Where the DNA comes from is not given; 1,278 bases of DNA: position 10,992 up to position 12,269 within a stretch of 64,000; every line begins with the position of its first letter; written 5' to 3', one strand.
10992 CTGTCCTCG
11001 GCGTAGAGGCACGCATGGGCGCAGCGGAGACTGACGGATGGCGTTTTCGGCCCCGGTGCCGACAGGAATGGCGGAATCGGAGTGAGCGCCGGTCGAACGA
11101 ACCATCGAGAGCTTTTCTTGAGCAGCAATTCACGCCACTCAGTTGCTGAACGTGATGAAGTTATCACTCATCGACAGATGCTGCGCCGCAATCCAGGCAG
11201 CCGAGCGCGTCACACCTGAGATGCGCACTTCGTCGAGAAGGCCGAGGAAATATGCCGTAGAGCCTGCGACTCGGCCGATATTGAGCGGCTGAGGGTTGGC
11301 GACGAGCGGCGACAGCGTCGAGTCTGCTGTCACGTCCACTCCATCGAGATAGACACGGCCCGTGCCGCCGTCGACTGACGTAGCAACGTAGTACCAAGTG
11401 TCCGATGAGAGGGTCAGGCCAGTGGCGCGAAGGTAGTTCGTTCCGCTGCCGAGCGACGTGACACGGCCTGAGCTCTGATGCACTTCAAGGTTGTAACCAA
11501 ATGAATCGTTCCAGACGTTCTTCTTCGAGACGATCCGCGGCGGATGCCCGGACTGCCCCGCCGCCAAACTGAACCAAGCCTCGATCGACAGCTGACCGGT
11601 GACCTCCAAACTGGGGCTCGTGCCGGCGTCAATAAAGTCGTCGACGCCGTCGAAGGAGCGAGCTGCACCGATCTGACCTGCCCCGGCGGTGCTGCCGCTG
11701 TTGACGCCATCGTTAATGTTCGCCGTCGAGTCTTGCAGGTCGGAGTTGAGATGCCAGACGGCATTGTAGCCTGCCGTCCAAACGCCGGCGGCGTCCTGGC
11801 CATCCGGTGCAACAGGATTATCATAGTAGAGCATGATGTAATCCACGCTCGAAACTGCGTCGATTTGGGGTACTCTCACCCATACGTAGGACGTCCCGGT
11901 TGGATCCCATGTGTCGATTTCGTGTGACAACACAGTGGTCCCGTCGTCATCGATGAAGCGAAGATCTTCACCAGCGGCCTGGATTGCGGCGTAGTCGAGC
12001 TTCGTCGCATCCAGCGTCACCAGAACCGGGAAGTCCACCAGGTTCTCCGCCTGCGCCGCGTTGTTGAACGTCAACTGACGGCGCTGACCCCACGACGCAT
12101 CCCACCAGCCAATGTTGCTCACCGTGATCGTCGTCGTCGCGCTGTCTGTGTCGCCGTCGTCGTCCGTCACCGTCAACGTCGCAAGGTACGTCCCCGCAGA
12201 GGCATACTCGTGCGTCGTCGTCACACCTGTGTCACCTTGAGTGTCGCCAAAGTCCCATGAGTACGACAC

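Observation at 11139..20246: Giant 3035-aa secreted protein: GSDH-like beta-propeller fused to four DUF2341-LamG modules with PKD/Ig spacers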

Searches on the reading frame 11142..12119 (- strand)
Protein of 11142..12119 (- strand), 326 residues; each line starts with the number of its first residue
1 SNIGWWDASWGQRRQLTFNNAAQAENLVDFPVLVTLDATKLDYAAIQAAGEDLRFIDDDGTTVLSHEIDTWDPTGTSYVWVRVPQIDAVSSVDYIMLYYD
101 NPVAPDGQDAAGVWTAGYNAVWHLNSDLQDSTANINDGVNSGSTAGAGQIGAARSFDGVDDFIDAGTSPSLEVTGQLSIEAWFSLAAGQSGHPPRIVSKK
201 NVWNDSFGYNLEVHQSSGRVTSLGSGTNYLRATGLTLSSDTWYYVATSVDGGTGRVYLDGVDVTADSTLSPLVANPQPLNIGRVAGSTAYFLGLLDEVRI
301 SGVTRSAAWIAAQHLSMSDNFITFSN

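Call 26: find_homologous_proteins(query=window:11142-12119:-, max_evalue=0.00001)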
Query window:11142-12119:- (326 aa): 264 proteins with E <= 0.00001 among 5792 candidates; the best 120 are listed.
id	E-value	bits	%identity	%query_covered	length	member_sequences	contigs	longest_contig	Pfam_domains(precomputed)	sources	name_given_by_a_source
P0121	3.0e-101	357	41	97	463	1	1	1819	PF07953.21,PF13385.14,PF10102.15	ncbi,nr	ncbi:MAG TPA: DUF2341 domain-containing protein, partial [Anaerolineales bacterium]|nr:DUF2341 domai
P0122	6.7e-98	346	58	42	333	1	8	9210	PF18290.8,PF10102.15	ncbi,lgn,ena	-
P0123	5.0e-94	333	62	38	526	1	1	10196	PF10102.15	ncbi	ncbi:MAG: DUF2341 domain-containing protein, partial [Planctomycetota bacterium]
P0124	2.2e-82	295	39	97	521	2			PF13385.14,PF10102.15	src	-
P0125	8.5e-81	290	50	92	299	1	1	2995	PF13385.14,PF10102.15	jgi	jgi:hypothetical protein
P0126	3.2e-80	288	47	53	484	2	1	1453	PF10102.15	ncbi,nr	ncbi:MAG: DUF2341 domain-containing protein, partial [Caldilineaceae bacterium]|nr:DUF2341 domain-co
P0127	3.1e-78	282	45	98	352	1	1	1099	PF13385.14,PF10102.15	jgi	jgi:hypothetical protein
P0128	3.2e-72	262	44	98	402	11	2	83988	PF13385.14,PF10102.15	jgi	jgi:hypothetical protein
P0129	4.1e-69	252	42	99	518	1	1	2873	PF13385.14,PF10102.15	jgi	jgi:hypothetical protein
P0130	5.6e-68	248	43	98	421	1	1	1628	PF13385.14,PF10102.15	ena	-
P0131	1.9e-66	243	42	98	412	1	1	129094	PF13385.14,PF10102.15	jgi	-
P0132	6.6e-66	241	42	98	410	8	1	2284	PF13385.14,PF10102.15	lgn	-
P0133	2.9e-65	239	43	98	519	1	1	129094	PF13385.14,PF10102.15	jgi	-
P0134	4.6e-63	232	44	98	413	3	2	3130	PF13385.14,PF10102.15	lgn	-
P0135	1.4e-62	230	42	98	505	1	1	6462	PF13385.14,PF10102.15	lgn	-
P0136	1.9e-62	230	43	98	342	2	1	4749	PF13385.14,PF10102.15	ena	-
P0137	2.1e-62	230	40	97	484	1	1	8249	PF13385.14,PF10102.15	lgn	-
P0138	8.2e-61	224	44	96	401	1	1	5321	PF13385.14,PF10102.15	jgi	-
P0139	1.0e-60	224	39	98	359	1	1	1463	PF13385.14,PF10102.15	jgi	jgi:hypothetical protein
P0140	1.2e-60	224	44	98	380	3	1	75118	PF13385.14,PF10102.15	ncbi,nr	ncbi:MAG TPA: DUF2341 domain-containing protein [Polyangia bacterium]|nr:DUF2341 domain-containing p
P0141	4.1e-59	219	43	98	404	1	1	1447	PF13385.14,PF10102.15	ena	-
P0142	4.4e-59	219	42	97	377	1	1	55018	PF13385.14,PF10102.15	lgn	-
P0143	9.6e-59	218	42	98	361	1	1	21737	PF13385.14,PF10102.15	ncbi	-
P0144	1.0e-58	217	50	54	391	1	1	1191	PF13385.14,PF10102.15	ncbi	ncbi:MAG: DUF2341 domain-containing protein, partial [Nitrospiraceae bacterium]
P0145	1.6e-58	217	42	98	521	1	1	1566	PF17963.8,PF17892.8,PF13385.14,PF17803.8,PF10102.15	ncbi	ncbi:MAG: DUF2341 domain-containing protein, partial [Gammaproteobacteria bacterium]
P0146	2.2e-58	216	39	99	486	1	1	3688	PF13385.14,PF10102.15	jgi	-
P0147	5.6e-58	215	43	99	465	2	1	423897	PF07953.21,PF13385.14,PF10102.15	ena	-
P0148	1.2e-57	214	40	97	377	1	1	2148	PF13385.14,PF10102.15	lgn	-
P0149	1.2e-57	214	39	97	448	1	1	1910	PF00404.25,PF13385.14,PF10102.15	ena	-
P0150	2.3e-57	213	40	98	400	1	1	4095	PF13385.14,PF10102.15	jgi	jgi:hypothetical protein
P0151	6.7e-56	208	39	97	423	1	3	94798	PF13385.14,PF10102.15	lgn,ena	-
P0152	4.7e-55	205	40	98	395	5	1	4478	PF26549.1,PF07953.21,PF13385.14,PF10102.15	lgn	-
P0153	9.5e-55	204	41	97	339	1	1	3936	PF13385.14,PF10102.15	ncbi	-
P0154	1.0e-54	204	40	97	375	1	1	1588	PF13385.14,PF10102.15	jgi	-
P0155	3.0e-54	203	39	98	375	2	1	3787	PF13385.14,PF10102.15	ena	-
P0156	4.1e-54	202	43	95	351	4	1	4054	PF13385.14,PF10102.15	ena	-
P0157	6.2e-54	202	62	40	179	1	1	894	PF10102.15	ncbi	-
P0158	7.7e-54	201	40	97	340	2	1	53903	PF13385.14,PF10102.15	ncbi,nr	ncbi:MAG: DUF2341 domain-containing protein [Leptospirales bacterium]|nr:DUF2341 domain-containing p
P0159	2.9e-53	200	41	98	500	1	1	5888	PF13385.14,PF10102.15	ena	-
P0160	1.9e-52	197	37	100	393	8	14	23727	PF13385.14,PF10102.15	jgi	jgi:biopolymer transport protein ExbB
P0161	3.8e-52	196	38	97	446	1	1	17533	PF13385.14,PF10102.15,PF14252.12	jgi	jgi:hypothetical protein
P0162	1.1e-51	194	40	98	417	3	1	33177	PF13385.14,PF10102.15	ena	-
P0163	2.3e-51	193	39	99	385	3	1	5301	PF13385.14,PF10102.15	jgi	jgi:hypothetical protein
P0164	2.9e-51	193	37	99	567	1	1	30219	PF13385.14,PF10102.15,PF00041.28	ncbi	-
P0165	2.9e-51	193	38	98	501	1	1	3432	PF13385.14,PF10102.15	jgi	jgi:hypothetical protein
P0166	4.7e-51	192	39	99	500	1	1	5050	PF13385.14,PF10102.15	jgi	-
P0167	6.4e-51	192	52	55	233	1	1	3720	PF10102.15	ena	-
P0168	6.4e-51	192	38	98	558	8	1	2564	PF13385.14,PF10102.15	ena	-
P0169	1.3e-50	191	36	99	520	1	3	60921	PF13385.14,PF10102.15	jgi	jgi:hypothetical protein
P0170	1.3e-50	191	37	98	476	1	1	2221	PF13385.14,PF10102.15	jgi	jgi:hypothetical protein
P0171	1.7e-50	190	42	83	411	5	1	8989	PF13385.14,PF10102.15,PF02210.32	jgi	jgi:hypothetical protein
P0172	2.2e-50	190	36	98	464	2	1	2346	PF13385.14,PF10102.15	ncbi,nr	ncbi:MAG: DUF2341 domain-containing protein, partial [Rhodobacterales bacterium]|nr:DUF2341 domain-c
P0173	2.2e-50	190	40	96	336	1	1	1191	PF13385.14,PF10102.15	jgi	jgi:biopolymer transport protein ExbB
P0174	6.9e-50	188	38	98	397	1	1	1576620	PF13385.14,PF10102.15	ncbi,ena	-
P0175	1.1e-48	185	39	98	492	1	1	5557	PF13385.14,PF10102.15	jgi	-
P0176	1.7e-48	184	59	42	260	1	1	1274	PF10102.15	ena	-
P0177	2.2e-48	183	36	95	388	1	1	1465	PF13385.14,PF10102.15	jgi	jgi:Concanavalin A-like lectin/glucanases superfamily/Domain of unknown function (DUF2341)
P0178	2.5e-48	183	35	98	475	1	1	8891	PF13385.14,PF10102.15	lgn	-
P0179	5.5e-48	182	50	54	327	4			PF10102.15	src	-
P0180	6.8e-47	179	37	96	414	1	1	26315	PF01839.30,PF13385.14,PF10102.15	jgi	jgi:hypothetical protein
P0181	1.3e-46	178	36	98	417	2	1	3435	PF13385.14,PF10102.15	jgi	jgi:biopolymer transport protein ExbB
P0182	1.8e-46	177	50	54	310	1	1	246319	PF10102.15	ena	-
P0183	3.5e-46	176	36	98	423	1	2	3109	PF07953.21,PF13385.14,PF10102.15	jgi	-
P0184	4.4e-46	176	39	96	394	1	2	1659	PF13385.14,PF10102.15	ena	-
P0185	2.2e-45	174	49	55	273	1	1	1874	PF13385.14,PF10102.15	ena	-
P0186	2.5e-45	173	36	98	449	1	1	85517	PF13385.14,PF10102.15,PF02210.32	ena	-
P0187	2.7e-45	173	36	98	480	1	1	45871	PF13385.14,PF10102.15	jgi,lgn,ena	-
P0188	1.7e-44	171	32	96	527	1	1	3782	PF13385.14,PF10102.15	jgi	jgi:hypothetical protein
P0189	3.8e-44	170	39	95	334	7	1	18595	PF13385.14,PF10102.15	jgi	-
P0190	1.0e-43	168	38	94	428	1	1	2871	PF13385.14,PF10102.15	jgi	jgi:hypothetical protein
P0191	5.7e-43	166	44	51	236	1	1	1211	PF10102.15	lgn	-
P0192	1.3e-42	165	36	98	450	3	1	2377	PF13385.14,PF10102.15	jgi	jgi:biopolymer transport protein ExbB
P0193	1.4e-42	164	38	98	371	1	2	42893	PF13385.14,PF10102.15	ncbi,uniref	ncbi:DUF2341 domain-containing protein [Haliangium sp.]|uniref:DUF2341 domain-containing protein n=1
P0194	1.9e-42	164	39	86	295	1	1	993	PF13385.14,PF10102.15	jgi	jgi:hypothetical protein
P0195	5.0e-41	159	35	92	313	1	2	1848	PF13385.14,PF10102.15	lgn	-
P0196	1.8e-40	158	34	93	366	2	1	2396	PF13385.14,PF10102.15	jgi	jgi:hypothetical protein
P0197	2.2e-40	157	35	95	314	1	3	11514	PF13385.14,PF10102.15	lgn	-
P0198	6.2e-40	156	33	97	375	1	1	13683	PF13385.14,PF10102.15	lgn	-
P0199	8.1e-40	155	32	100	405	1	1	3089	PF13385.14,PF10102.15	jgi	jgi:hypothetical protein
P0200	2.1e-38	151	36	98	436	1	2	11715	PF10102.15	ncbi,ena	-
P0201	8.5e-38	149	32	99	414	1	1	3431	PF13385.14,PF10102.15,PF02210.32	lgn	-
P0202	1.1e-37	148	35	98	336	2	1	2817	PF13385.14,PF10102.15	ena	-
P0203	4.8e-37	146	35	95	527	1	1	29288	PF13385.14,PF10102.15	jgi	-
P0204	9.9e-37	145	32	97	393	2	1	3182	PF13385.14,PF10102.15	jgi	jgi:hypothetical protein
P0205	1.2e-36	145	30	99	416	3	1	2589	PF13385.14,PF10102.15,PF02210.32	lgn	-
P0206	2.4e-36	144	36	95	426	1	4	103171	PF13385.14,PF10102.15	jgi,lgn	jgi:hypothetical protein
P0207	5.4e-36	143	30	95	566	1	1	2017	PF07953.21,PF13385.14,PF10102.15,PF02210.32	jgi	-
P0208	6.9e-36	142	34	90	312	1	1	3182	PF13385.14,PF10102.15,PF02210.32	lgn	-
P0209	2.7e-35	140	33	98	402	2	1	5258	PF13385.14,PF10102.15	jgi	jgi:hypothetical protein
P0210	3.5e-35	140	49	33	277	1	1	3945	PF13385.14,PF10102.15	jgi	-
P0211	6.8e-35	139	34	92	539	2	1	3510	PF13385.14,PF10102.15,PF13620.13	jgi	jgi:hypothetical protein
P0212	1.3e-34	138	33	96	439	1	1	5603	PF13385.14,PF10102.15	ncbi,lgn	-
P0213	2.1e-34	138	32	98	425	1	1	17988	PF13385.14,PF10102.15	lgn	-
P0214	3.1e-34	137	34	96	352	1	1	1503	PF13385.14,PF10102.15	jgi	jgi:hypothetical protein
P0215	1.1e-33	135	33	94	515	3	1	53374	PF13385.14,PF10102.15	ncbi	-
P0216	1.3e-33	135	37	83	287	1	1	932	PF13385.14,PF10102.15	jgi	jgi:hypothetical protein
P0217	1.3e-32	132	31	98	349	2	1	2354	PF13385.14,PF10102.15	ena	-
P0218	1.4e-32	132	34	96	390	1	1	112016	PF13385.14,PF10102.15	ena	-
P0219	1.5e-32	131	33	94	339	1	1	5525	PF13385.14,PF10102.15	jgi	jgi:hypothetical protein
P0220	1.1e-31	129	36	96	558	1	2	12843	PF13385.14,PF10102.15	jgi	-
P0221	1.1e-31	129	32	97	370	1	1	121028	PF13385.14,PF10102.15,PF02210.32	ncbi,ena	-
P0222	1.2e-31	128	34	96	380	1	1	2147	PF13385.14,PF10102.15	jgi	jgi:hypothetical protein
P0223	3.7e-31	127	32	99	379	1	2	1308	PF13385.14,PF10102.15,PF02210.32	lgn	-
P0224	8.0e-31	126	53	37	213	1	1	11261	PF10102.15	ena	-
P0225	1.2e-30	125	34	96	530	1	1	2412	PF13385.14,PF10102.15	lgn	-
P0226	1.3e-30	125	34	98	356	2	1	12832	PF13385.14,PF10102.15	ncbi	-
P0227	2.8e-30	124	32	94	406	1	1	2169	PF13385.14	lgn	-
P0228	8.8e-30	122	32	99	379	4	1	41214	PF13385.14,PF10102.15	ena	-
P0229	5.9e-29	120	29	94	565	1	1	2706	PF13385.14,PF10102.15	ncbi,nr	ncbi:MAG: LamG domain protein jellyroll fold domain protein, partial [Candidatus Acidoferrum typicum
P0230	9.7e-29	119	32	95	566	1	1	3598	PF13385.14,PF10102.15,PF13620.13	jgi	jgi:hypothetical protein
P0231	1.1e-28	119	30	98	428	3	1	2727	PF13385.14,PF10102.15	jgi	jgi:hypothetical protein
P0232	1.3e-28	118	28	98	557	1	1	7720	PF13385.14,PF18962.8,PF10102.15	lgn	-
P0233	1.4e-28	118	29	98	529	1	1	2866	PF13385.14,PF10102.15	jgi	-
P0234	1.6e-28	118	33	94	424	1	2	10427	PF13385.14,PF10102.15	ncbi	-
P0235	1.8e-28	118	31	90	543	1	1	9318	PF13715.13,PF13385.14,PF23193.2,PF10102.15,PF13620.13,PF09430.17,PF17210.10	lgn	-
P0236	2.7e-28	117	33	75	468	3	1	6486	PF13385.14,PF10102.15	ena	-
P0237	3.1e-28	117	32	95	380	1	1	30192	PF13385.14,PF10102.15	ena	-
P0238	4.6e-28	117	33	96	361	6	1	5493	PF13385.14,PF10102.15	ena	-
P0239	5.2e-28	117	30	74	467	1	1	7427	PF13385.14,PF10102.15,PF02210.32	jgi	jgi:hypothetical protein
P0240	9.3e-28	116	32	97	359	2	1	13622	PF13385.14,PF10102.15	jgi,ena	-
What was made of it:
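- On DUF2341 (PF10102) + Laminin_G_3 (PF13385) two-domain unit: 95-100% query coverage at 30-50% identity to most of the 120 listed homologues (call 26).
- Closest known: Multi-copy DUF2341-LamG_3 giant proteins and stand-alone DUF2341-LamG proteins. Same: The same two-domain unit at 30-50% identity (call 26).
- Some stand-alone homologues are labelled ExbB by JGI (call 26).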

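Call 34: predict_structure(alignment_id=A2)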
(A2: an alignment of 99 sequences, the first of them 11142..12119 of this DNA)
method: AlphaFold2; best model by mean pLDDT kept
length: 326 residues; sequences in the alignment: 99
mean_pLDDT: 96.0   pTM: 0.93
mean pLDDT of the five models: 96.0, 95.9, 95.9, 95.8, 95.8
residues with pLDDT >= 90: 304; 70-90: 18; 50-70: 4; < 50: 0
segments of 3 or more residues with pLDDT < 50: none
pLDDT, mean of each block of 10 residues (from residue 1): 86 98 98 98 98 98 98 98 98 98 98 98 95 98 97 97 98 98 91 89 91 94 90 96 98 97 96 96 93 98 98 98 97
secondary structure, 60 per line:
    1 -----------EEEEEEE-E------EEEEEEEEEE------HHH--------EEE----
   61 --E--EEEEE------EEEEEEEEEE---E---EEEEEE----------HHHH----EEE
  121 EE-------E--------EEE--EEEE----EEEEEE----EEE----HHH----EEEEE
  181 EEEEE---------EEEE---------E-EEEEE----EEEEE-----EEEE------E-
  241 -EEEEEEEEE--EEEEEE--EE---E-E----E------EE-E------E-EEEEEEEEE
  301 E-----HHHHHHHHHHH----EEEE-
elements in order: E12-18 E27-36 E54-56 E66-70 E77-86 E94-99 H110-113 E118-122 E139-141 E144-147 E152-157 E162-164 E176-185 E195-198 E210-214 E219-223 E229-232 E242-250 E253-258 E292-301 H307-317 E322-325
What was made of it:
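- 11142..12107 (-): Module 4, aa 2714-3035: DUF2341-LamG_3 only. It ends the protein and is 75-78% identical to the same part of modules 1-3. AF2 model of aa 2710-3035: pLDDT 96, pTM 0.93 (call 34).
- On DUF2341 (PF10102) + Laminin_G_3 (PF13385) two-domain unit: Rigid unit with pTM 0.93 (call 34).
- Tail: the AF2 model of DUF2341-LamG has pLDDT 96 and pTM 0.93, so it is one rigid unit (call 34).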

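Call 62: search_protein_representatives(alignment_id=A2)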
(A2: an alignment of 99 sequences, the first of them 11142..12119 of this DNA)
Query: 99 sequences, 402 profile positions. Proteins with E-value up to 0.001 (for the whole library): 498511; up to 1e-10: 298999; up to 1e-30: 69541. The best 150 are listed.
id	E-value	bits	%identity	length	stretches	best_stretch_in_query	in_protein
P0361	0.0e+00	4793.1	-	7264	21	50-390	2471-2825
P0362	0.0e+00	3132.6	-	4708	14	47-389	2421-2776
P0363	0.0e+00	2965.7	-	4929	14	50-380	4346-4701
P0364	0.0e+00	2683.7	-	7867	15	41-387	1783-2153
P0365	0.0e+00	2548.8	-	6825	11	50-391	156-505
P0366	0.0e+00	2520.8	-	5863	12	58-379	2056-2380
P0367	0.0e+00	2116.6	-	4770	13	49-383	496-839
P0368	0.0e+00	2019.9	-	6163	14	48-391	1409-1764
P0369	0.0e+00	2019.1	-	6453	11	49-389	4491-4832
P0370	0.0e+00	1882.7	-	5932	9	50-391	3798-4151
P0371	0.0e+00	1846.8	-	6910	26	189-375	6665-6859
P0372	0.0e+00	1829.9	-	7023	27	177-374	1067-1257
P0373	0.0e+00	1825.0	-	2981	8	47-387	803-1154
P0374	0.0e+00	1806.5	-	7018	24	157-374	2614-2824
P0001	0.0e+00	1733.9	-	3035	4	38-391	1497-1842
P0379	0.0e+00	1472.9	-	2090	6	53-388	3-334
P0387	0.0e+00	1344.8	-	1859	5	50-387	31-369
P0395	0.0e+00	1292.4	-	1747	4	47-390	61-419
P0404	0.0e+00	1240.6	-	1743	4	47-390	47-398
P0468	0.0e+00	1012.4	-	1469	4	50-390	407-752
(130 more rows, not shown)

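Call 64: search_protein_families(library=pfam, proteins=[P0395, P0404, P0387, P0379, P0468], max_evalue=0.0001)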
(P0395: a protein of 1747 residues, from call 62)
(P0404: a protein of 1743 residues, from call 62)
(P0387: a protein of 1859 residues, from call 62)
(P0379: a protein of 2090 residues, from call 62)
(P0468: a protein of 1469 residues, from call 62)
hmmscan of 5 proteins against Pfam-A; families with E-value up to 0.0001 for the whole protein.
P0395 (1747 aa): 3 families
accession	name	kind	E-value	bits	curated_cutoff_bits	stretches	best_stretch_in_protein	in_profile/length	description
PF13385.13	Laminin_G_3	-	4e-54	183.3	27.6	4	226-398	1-150/151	Concanavalin A-like lectin/glucanases superfamily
PF10102.14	DUF2341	-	6.1e-54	180.9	23.4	4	115-177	2-64/84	Domain of unknown function (DUF2341)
PF18290.7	Nudix_hydro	-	8e-10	39.1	26.5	0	478-502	27-51/80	Nudix hydrolase domain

P0404 (1743 aa): 4 families
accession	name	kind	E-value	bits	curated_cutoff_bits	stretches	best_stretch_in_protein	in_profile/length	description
PF13385.13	Laminin_G_3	-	2.5e-71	239.2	27.6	4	912-1074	1-150/151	Concanavalin A-like lectin/glucanases superfamily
PF10102.14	DUF2341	-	1.5e-52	176.5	23.4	4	100-162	2-64/84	Domain of unknown function (DUF2341)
PF25788.1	Ig_Rha78A_N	-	1.7e-06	28.7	27.4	0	1502-1591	38-102/105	Rha78A-like, N-terminal immunoglobulin domain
PF18290.7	Nudix_hydro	-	3.6e-06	27.4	26.5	0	458-483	26-51/80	Nudix hydrolase domain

P0387 (1859 aa): 4 families
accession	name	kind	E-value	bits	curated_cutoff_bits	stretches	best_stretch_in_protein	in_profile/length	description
PF13385.13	Laminin_G_3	-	1.3e-105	350.5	27.6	5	989-1143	1-151/151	Concanavalin A-like lectin/glucanases superfamily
PF10102.14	DUF2341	-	7.3e-46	155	23.4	5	1565-1646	3-75/84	Domain of unknown function (DUF2341)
PF22352.2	K319L-like_PKD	-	2.6e-08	34.2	27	1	382-465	1-84/84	K319L-like, PKD domain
PF02210.31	Laminin_G_2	-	9.6e-07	29.8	22.9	0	713-796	39-125/126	Laminin G domain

P0379 (2090 aa): 4 families
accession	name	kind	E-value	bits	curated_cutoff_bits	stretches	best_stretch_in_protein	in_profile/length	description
PF13385.13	Laminin_G_3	-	1.4e-82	275.7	27.6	6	1199-1342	4-148/151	Concanavalin A-like lectin/glucanases superfamily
PF10102.14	DUF2341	-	1.3e-66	221.5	23.4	6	51-134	1-76/84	Domain of unknown function (DUF2341)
PF02210.31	Laminin_G_2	-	1.7e-09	38.6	22.9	0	1238-1318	18-97/126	Laminin G domain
PF07953.20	Toxin_R_bind_N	-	6.6e-06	26.4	23.8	0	1272-1335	122-187/191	Clostridium neurotoxin, N-terminal receptor binding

P0468 (1469 aa): 3 families
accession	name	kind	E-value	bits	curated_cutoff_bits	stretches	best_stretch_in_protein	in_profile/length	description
PF13385.13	Laminin_G_3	-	2.1e-70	236.2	27.6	4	579-730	7-151/151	Concanavalin A-like lectin/glucanases superfamily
PF10102.14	DUF2341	-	6.8e-47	158.3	23.4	4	117-182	2-66/84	Domain of unknown function (DUF2341)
PF13699.11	eCIS_core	-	1.1e-05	26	22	0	450-478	34-69/79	eCIS core domain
